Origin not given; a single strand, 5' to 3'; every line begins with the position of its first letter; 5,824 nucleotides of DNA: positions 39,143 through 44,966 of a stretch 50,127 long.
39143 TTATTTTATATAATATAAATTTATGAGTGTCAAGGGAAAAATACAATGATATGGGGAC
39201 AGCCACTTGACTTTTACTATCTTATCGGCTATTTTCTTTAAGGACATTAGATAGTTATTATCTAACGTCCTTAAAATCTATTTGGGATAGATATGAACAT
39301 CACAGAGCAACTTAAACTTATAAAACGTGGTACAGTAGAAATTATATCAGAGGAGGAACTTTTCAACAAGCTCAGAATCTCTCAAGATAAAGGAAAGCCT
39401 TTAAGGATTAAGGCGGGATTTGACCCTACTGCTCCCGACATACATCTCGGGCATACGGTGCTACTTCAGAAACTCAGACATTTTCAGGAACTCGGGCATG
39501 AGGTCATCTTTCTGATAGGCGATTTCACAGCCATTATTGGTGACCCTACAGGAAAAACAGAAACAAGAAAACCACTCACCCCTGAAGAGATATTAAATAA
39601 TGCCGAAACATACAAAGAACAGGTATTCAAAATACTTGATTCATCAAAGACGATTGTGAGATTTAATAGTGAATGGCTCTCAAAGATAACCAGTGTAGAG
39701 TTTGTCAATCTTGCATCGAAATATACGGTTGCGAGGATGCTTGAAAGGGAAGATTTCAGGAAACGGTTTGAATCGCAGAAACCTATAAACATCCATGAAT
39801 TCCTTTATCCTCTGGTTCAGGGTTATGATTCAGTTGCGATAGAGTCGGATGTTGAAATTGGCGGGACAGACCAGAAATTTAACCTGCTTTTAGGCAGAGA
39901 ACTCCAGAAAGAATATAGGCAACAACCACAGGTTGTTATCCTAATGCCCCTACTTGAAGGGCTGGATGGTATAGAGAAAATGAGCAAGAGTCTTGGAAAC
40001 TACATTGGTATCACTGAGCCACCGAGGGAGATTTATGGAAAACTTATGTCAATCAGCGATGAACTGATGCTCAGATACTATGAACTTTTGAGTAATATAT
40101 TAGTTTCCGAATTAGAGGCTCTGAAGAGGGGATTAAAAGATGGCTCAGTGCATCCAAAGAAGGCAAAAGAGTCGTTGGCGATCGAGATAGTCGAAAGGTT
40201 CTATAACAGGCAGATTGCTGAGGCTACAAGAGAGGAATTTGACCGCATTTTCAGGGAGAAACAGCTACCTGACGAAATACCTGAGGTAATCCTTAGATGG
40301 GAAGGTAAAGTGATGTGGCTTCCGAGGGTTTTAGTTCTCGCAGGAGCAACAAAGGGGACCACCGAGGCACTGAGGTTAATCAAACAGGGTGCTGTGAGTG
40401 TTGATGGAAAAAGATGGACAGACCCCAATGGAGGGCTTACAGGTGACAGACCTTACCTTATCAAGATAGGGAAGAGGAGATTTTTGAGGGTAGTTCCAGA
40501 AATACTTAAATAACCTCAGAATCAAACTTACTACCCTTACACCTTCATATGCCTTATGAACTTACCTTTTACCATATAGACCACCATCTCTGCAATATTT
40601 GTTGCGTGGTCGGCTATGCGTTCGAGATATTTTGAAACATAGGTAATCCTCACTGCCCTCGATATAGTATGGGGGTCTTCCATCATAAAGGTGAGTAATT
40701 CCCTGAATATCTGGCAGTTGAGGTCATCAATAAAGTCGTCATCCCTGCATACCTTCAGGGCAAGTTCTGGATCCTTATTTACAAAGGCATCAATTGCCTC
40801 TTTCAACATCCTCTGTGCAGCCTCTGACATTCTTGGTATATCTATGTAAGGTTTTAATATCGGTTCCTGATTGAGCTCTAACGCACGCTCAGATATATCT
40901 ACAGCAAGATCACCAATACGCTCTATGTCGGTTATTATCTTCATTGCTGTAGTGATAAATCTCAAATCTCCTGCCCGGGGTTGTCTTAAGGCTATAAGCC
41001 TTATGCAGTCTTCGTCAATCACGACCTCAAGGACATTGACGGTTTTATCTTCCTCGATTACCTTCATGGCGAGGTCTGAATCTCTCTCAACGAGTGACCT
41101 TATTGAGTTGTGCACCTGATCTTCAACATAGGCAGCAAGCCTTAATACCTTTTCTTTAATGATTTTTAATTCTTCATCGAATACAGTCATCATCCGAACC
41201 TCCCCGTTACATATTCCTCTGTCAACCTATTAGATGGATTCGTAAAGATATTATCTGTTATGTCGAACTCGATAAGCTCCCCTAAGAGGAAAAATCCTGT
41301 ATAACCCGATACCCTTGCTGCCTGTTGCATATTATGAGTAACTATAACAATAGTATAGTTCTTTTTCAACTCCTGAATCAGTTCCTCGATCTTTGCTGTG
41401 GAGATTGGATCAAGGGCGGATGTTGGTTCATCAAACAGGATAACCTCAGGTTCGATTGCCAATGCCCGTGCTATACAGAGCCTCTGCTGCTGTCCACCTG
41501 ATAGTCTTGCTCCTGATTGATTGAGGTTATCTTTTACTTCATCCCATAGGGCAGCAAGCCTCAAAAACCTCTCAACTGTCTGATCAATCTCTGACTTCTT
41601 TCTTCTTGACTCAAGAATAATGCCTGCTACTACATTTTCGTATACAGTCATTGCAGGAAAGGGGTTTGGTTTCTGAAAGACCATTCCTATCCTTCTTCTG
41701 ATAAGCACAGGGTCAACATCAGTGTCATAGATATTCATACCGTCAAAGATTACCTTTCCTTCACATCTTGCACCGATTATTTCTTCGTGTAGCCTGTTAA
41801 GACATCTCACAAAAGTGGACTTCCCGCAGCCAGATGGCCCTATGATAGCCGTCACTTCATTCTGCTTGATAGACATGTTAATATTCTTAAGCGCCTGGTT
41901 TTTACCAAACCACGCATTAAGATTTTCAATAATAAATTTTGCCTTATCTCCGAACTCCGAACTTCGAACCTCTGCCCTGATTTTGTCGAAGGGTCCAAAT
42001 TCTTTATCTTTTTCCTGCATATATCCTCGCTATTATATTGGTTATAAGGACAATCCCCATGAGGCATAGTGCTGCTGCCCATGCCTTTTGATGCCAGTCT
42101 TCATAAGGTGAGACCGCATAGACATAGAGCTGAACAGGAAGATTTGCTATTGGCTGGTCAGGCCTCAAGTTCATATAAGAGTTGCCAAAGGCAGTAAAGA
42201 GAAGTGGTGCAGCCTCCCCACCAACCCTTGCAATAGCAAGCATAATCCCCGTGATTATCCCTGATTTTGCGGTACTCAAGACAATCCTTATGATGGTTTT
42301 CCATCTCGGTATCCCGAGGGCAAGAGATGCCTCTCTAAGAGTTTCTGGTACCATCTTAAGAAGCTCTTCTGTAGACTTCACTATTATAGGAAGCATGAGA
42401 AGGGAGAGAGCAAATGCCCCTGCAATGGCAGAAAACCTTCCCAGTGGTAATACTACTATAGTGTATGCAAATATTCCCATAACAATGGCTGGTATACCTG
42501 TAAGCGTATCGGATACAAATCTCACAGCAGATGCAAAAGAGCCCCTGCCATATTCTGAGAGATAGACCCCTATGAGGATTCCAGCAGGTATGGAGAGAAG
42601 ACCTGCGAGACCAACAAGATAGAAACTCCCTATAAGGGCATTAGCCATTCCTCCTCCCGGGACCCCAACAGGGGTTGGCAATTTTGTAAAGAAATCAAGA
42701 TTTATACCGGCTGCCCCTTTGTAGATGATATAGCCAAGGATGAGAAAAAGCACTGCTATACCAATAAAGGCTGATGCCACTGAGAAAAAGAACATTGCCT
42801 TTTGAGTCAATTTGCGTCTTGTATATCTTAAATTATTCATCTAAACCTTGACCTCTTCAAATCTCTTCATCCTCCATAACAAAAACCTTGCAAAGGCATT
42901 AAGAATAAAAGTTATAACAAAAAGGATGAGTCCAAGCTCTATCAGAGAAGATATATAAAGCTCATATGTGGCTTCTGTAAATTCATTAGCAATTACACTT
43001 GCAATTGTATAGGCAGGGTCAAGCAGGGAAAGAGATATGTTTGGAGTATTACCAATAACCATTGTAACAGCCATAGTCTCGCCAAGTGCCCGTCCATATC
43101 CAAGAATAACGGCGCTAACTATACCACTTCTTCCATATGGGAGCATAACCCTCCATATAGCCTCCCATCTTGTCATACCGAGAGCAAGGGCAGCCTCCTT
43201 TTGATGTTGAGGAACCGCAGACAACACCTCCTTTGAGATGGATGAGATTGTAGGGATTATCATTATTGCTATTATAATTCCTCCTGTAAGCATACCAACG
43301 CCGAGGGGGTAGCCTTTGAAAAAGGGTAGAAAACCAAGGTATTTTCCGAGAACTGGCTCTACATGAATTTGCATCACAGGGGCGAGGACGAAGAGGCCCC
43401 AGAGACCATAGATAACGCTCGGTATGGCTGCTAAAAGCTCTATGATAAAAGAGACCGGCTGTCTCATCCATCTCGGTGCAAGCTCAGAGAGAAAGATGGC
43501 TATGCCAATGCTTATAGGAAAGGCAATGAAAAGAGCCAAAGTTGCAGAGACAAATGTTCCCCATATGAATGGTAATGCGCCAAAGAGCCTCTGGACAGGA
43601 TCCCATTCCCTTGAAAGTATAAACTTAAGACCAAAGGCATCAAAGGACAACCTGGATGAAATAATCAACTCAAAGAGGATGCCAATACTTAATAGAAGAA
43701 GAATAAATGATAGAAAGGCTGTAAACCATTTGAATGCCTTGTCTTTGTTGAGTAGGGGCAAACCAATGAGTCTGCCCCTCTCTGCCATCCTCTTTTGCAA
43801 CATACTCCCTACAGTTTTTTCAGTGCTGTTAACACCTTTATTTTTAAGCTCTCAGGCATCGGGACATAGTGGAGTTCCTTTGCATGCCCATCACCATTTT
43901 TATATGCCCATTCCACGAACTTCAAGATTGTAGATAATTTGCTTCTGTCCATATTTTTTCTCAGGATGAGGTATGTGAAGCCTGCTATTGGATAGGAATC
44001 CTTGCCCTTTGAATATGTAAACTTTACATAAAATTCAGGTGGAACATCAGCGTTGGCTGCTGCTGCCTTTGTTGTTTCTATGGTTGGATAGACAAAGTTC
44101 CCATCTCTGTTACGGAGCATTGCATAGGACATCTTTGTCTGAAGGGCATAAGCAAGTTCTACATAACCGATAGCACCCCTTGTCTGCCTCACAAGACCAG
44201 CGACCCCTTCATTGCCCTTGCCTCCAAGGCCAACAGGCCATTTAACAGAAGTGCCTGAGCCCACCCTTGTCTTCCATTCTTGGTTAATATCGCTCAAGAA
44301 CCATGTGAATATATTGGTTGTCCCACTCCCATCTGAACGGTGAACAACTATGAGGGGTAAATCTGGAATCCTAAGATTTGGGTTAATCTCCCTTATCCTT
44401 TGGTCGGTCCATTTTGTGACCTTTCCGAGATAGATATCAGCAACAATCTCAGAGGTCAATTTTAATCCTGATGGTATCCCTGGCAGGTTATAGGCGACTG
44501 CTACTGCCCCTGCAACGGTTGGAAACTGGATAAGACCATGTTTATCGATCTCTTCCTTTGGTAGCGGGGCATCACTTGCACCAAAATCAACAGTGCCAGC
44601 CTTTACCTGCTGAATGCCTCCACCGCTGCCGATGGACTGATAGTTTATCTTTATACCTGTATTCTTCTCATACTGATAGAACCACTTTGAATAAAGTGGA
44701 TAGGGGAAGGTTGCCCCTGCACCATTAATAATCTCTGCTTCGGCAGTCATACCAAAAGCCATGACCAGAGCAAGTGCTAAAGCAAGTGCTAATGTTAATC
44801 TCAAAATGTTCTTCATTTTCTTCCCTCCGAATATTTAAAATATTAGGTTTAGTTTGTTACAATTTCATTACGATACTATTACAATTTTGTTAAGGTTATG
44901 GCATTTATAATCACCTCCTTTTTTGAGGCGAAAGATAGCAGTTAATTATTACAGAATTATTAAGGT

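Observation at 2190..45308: A dispersed 7-nt-periodic repeat family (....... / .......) sits inside conserved genes without breaking any reading frame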

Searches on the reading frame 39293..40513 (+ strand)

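Call 52: search_protein_families(library=pfam, proteins=[window:39293-40513:+], max_evalue=0.00001)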
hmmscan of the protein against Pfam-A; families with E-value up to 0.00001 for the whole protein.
window:39293-40513:+ (406 aa): 1 family
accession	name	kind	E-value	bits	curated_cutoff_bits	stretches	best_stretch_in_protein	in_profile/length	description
PF00579.31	tRNA-synt_1b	-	2.2e-82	277.1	21.1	1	34-320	3-291/292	tRNA synthetases class I (W and Y)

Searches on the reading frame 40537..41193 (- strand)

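Call 52: search_protein_families(library=pfam, proteins=[window:40537-41193:-], max_evalue=0.00001)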
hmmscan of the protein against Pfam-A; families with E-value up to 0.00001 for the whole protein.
window:40537-41193:- (218 aa): 1 family
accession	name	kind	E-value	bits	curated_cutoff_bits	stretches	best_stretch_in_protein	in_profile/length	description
PF01895.24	PhoU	-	6.3e-49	164.7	23.5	2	119-204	1-89/89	PhoU domain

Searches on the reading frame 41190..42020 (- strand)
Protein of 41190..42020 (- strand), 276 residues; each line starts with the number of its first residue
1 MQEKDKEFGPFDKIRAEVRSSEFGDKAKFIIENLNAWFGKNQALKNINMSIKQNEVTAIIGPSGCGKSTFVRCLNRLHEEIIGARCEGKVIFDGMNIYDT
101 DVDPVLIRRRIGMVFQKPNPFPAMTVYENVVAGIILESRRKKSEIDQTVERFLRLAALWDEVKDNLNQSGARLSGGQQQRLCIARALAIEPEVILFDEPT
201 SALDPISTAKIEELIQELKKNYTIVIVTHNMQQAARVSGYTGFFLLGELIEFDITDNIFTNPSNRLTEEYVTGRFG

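Call 52: search_protein_families(library=pfam, proteins=[window:41190-42020:-], max_evalue=0.00001)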
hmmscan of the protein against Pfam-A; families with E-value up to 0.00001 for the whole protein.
window:41190-42020:- (276 aa): 4 families
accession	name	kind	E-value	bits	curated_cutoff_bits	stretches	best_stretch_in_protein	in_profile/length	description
PF00005.33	ABC_tran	-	6.5e-35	121.1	25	1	44-201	1-137/137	ABC transporter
PF13304.12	AAA_21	-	1.1e-11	45.8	27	0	163-231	228-300/304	AAA domain, putative AbiEii toxin, Type IV TA system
PF02463.25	SMC_N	-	4.3e-10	39.8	40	1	53-238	23-206/220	RecF/RecN/SMC N terminal domain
PF20703.3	nSTAND1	-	9e-06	26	27.1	0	28-73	7-52/379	Novel STAND NTPase 1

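Call 77: search_solved_structures(query=window:41193-42020:-, show_alignments=1, max_evalue=1e-40)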
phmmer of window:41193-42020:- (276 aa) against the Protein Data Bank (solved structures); distinct sequences matched with E-value up to 1e-40: 49.
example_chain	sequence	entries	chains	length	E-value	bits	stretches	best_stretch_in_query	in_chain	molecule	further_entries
9k3x_C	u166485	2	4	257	1.6e-92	313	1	27-276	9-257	Phosphate import ATP-binding protein PstB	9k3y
9k3s_C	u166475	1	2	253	2.4e-89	302.6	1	27-272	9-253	Phosphate import ATP-binding protein PstB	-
6q81_A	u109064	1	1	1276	8e-52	179.6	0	42-243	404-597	P-glycoprotein (ABCB1)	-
6ujp_A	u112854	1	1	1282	8.1e-52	179.6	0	42-243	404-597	ATP-dependent translocase ABCB1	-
6ujr_A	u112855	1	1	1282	8.1e-52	179.6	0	42-243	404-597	ATP-dependent translocase ABCB1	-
5kpi_A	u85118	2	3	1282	8.1e-52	179.6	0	42-243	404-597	Multidrug resistance protein 1A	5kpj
6ujs_A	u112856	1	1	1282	8.1e-52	179.6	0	42-243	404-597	ATP-dependent translocase ABCB1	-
6ujt_A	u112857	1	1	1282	8.1e-52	179.6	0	42-243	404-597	ATP-dependent translocase ABCB1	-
6ujw_A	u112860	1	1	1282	8.1e-52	179.6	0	42-243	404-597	ATP-dependent translocase ABCB1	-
4m1m_A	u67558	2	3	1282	8.1e-52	179.6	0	42-243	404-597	Multidrug resistance protein 1A | ATP-dependent translocase ABCB1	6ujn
4m2s_A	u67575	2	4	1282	8.1e-52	179.6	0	42-243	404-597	Multidrug resistance protein 1A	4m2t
3g5u_A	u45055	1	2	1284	8.1e-52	179.6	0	42-243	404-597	Multidrug resistance protein 1a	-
4lsg_A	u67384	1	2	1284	8.1e-52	179.6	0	42-243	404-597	Multidrug resistance protein 1A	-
3g60_A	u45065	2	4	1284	8.1e-52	179.6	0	42-243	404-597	Multidrug resistance protein 1a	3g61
4ksb_A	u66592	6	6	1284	8.1e-52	179.6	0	42-243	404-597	Multidrug resistance protein 1A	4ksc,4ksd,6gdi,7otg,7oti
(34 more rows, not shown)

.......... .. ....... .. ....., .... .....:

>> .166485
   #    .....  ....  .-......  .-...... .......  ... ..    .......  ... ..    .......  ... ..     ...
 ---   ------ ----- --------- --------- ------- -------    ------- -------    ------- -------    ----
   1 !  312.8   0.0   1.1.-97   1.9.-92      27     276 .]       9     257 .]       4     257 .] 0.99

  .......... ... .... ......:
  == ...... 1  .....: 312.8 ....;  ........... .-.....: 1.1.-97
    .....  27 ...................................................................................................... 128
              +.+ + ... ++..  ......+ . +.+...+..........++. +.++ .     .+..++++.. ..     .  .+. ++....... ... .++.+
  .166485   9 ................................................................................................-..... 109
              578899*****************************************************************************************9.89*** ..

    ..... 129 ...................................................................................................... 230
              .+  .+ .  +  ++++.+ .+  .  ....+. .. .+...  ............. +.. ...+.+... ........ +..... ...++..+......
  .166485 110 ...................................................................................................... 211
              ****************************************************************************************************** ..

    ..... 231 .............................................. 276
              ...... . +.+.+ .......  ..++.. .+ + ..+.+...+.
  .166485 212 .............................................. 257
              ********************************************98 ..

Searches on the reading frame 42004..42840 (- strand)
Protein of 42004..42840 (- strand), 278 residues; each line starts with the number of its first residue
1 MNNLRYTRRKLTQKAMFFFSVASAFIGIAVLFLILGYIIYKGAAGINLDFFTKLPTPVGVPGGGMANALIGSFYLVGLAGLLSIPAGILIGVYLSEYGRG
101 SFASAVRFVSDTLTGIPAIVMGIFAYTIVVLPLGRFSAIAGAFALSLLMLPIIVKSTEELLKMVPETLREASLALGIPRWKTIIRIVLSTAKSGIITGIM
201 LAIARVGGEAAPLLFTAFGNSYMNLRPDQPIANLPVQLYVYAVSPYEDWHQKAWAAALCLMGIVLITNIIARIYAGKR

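Call 52: search_protein_families(library=pfam, proteins=[window:42004-42840:-], max_evalue=0.00001)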
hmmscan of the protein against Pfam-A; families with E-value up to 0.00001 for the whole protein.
window:42004-42840:- (278 aa): 1 family
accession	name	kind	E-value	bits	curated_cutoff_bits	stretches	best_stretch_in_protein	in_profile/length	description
PF00528.27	BPD_transp_1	-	5.1e-16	59.4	26.4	1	87-274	1-178/184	Binding-protein-dependent transport system inner membrane component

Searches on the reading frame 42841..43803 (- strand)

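Call 52: search_protein_families(library=pfam, proteins=[window:42841-43803:-], max_evalue=0.00001)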
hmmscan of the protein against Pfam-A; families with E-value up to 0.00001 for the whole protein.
window:42841-43803:- (320 aa): 1 family
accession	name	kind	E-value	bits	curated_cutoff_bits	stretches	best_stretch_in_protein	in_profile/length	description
PF00528.27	BPD_transp_1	-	3.5e-17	63.2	26.4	1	99-313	2-183/184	Binding-protein-dependent transport system inner membrane component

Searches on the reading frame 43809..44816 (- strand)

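Call 52: search_protein_families(library=pfam, proteins=[window:43809-44816:-], max_evalue=0.00001)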
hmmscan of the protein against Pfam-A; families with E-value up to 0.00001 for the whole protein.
window:43809-44816:- (335 aa): 2 families
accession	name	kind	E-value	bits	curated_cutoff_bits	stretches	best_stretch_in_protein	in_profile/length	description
PF12849.12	PBP_like_2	-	5.5e-38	131.7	27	1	27-303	9-262/267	PBP superfamily domain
PF01547.30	SBP_bac_1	-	1.3e-18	68.5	26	1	34-308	7-304/307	Bacterial extracellular solute-binding protein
